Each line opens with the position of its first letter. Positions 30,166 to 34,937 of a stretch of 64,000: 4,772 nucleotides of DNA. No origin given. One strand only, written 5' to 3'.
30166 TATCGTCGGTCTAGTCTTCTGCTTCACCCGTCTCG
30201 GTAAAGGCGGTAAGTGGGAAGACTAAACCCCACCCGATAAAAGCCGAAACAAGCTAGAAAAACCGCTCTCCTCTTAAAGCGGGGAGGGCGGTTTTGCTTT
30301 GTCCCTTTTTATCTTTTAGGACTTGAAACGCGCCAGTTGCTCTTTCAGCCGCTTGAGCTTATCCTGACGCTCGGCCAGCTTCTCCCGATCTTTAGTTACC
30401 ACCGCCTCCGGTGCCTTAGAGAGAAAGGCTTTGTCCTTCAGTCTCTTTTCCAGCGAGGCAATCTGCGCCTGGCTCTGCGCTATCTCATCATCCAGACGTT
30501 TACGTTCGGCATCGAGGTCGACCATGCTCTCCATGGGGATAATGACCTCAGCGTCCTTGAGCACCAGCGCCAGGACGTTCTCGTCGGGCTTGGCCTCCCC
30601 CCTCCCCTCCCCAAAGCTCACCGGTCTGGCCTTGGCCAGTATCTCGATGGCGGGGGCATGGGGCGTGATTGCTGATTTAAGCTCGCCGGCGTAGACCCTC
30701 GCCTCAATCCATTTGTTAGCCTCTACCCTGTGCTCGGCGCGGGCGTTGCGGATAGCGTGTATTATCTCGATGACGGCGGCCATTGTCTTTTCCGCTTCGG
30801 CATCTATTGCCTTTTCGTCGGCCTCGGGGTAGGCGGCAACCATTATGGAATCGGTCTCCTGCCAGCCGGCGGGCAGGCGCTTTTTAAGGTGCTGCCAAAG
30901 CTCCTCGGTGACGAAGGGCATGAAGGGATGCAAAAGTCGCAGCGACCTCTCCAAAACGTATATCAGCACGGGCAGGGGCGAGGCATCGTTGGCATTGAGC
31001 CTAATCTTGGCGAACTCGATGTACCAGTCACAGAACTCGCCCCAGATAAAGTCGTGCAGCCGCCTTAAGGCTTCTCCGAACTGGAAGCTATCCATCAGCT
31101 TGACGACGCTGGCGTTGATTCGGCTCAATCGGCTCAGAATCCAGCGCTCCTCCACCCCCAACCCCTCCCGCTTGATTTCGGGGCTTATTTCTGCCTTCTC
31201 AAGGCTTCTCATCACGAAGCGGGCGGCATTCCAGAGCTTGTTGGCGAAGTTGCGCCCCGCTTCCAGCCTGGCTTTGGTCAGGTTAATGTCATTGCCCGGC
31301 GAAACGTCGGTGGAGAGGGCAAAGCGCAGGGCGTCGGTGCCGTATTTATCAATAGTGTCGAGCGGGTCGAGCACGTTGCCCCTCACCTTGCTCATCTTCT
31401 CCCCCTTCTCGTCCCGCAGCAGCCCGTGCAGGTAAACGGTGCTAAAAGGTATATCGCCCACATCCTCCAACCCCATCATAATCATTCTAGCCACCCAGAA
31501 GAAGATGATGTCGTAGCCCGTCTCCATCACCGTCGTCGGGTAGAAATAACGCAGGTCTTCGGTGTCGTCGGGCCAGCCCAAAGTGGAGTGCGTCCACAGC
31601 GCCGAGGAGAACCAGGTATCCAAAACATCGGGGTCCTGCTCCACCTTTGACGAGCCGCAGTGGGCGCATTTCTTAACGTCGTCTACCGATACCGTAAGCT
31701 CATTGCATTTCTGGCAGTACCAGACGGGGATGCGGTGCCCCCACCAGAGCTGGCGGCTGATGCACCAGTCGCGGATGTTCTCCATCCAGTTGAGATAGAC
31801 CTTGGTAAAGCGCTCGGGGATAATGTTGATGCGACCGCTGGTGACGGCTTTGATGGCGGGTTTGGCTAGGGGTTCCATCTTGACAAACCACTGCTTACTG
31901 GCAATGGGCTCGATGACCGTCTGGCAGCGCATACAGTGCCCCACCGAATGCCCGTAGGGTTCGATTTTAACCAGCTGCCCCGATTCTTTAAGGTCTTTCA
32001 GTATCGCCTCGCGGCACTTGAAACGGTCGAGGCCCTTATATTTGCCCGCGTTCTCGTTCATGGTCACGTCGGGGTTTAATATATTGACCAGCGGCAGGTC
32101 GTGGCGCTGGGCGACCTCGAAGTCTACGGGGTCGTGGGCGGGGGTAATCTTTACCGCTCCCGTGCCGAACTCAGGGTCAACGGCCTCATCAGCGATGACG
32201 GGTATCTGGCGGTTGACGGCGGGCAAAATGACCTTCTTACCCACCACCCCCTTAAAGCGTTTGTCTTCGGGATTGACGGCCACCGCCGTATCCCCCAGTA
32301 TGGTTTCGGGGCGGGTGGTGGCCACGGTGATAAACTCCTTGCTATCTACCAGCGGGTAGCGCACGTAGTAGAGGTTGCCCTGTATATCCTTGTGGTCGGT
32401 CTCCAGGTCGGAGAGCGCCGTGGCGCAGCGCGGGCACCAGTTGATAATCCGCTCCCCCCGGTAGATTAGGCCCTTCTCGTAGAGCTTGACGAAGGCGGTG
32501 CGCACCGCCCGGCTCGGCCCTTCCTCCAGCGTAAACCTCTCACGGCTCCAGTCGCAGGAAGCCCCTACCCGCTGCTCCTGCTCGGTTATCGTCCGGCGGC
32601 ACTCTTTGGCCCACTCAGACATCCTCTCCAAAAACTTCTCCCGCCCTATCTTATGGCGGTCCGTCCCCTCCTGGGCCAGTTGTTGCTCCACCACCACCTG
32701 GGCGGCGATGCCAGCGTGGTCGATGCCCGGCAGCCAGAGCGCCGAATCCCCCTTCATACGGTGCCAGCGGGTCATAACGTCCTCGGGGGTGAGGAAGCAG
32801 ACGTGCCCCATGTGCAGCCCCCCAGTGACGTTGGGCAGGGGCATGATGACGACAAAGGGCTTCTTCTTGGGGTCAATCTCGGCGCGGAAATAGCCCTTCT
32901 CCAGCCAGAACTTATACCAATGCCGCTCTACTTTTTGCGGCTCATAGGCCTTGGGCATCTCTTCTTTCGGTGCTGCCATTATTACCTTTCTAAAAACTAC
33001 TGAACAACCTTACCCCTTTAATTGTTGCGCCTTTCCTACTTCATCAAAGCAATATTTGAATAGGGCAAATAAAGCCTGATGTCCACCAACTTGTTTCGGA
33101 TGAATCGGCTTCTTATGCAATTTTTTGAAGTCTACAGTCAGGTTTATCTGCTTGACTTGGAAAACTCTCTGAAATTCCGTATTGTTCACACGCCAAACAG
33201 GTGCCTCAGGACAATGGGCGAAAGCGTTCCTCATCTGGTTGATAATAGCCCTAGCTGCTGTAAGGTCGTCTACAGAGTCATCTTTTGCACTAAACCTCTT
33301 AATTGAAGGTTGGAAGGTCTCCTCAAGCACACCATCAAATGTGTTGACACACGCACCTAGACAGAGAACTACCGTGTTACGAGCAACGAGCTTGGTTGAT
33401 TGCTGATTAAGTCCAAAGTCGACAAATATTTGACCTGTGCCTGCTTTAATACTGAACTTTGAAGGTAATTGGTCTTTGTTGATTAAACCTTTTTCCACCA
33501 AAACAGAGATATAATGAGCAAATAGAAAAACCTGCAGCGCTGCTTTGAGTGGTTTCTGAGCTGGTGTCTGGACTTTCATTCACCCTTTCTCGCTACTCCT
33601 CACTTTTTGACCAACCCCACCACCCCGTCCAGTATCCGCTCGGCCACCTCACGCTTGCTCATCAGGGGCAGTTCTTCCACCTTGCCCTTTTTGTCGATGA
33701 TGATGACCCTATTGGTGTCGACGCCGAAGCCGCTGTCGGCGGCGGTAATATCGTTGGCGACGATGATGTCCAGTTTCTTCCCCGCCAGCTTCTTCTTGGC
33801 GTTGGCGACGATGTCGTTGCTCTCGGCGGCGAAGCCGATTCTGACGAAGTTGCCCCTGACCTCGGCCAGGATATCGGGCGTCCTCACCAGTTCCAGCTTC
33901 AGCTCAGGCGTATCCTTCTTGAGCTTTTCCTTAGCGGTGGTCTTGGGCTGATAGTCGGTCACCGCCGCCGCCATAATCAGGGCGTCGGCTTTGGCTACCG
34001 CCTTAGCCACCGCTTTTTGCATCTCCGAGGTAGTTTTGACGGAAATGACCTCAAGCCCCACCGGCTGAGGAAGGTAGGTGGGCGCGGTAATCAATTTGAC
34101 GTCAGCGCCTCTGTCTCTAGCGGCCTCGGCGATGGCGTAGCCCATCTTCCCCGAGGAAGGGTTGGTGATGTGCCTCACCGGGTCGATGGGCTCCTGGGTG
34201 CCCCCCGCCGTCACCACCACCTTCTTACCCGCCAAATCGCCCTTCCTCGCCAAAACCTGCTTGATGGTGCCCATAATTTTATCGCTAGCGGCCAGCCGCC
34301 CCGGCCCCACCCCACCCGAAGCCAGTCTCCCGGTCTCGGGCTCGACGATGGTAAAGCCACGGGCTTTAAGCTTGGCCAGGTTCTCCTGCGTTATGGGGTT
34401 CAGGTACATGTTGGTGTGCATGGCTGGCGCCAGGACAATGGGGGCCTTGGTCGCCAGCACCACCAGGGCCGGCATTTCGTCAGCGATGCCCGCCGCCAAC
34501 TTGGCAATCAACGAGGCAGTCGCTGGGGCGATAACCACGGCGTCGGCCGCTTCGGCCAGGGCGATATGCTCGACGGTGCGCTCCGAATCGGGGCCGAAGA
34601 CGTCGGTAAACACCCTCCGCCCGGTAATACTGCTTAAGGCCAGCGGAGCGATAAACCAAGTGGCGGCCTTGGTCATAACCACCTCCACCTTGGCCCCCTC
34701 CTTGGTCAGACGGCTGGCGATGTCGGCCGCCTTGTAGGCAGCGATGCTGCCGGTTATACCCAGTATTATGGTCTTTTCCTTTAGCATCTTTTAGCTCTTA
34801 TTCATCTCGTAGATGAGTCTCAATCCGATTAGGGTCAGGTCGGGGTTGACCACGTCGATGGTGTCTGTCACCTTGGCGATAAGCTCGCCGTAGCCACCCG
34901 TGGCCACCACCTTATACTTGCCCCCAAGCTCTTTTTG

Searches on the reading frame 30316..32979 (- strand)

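Call 84: search_protein_families(library=pfam, proteins=[window:30316-32979:-], max_evalue=0.00001)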
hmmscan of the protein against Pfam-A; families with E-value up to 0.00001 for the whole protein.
window:30316-32979:- (887 aa): 5 families
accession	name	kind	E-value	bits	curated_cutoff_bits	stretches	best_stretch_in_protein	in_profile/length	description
PF00133.28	tRNA-synt_1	-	9.5e-137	456.6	22.7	1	21-567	2-413/414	tRNA synthetases class I (I, L, M and V)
PF08264.19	Anticodon_1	-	2.7e-41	141.4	25.1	1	611-759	1-145/148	Anticodon-binding domain of tRNA ligase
PF09334.17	tRNA-synt_1g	-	2.1e-24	86.5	20.1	2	43-193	2-134/391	tRNA synthetases class I (M)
PF10458.14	Val_tRNA-synt_C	-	1e-14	54.9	25.9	1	821-885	1-65/66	Valyl tRNA synthetase tRNA binding arm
PF13603.12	tRNA-synt_1_2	-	5.7e-12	46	25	1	246-306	85-145/185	Leucyl-tRNA synthetase, editing domain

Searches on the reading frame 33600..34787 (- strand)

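Call 84: search_protein_families(library=pfam, proteins=[window:33600-34787:-], max_evalue=0.00001)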
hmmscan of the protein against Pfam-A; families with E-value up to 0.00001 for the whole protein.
window:33600-34787:- (395 aa): 2 families
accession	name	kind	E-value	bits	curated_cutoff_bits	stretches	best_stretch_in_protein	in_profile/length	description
PF04127.22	DFP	-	1.6e-69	233.9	22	1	185-364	1-186/186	DNA/pantothenate metabolism flavoprotein C-terminal domain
PF02441.25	Flavoprotein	-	2.1e-32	112.4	22.7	1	5-177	1-160/162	Flavoprotein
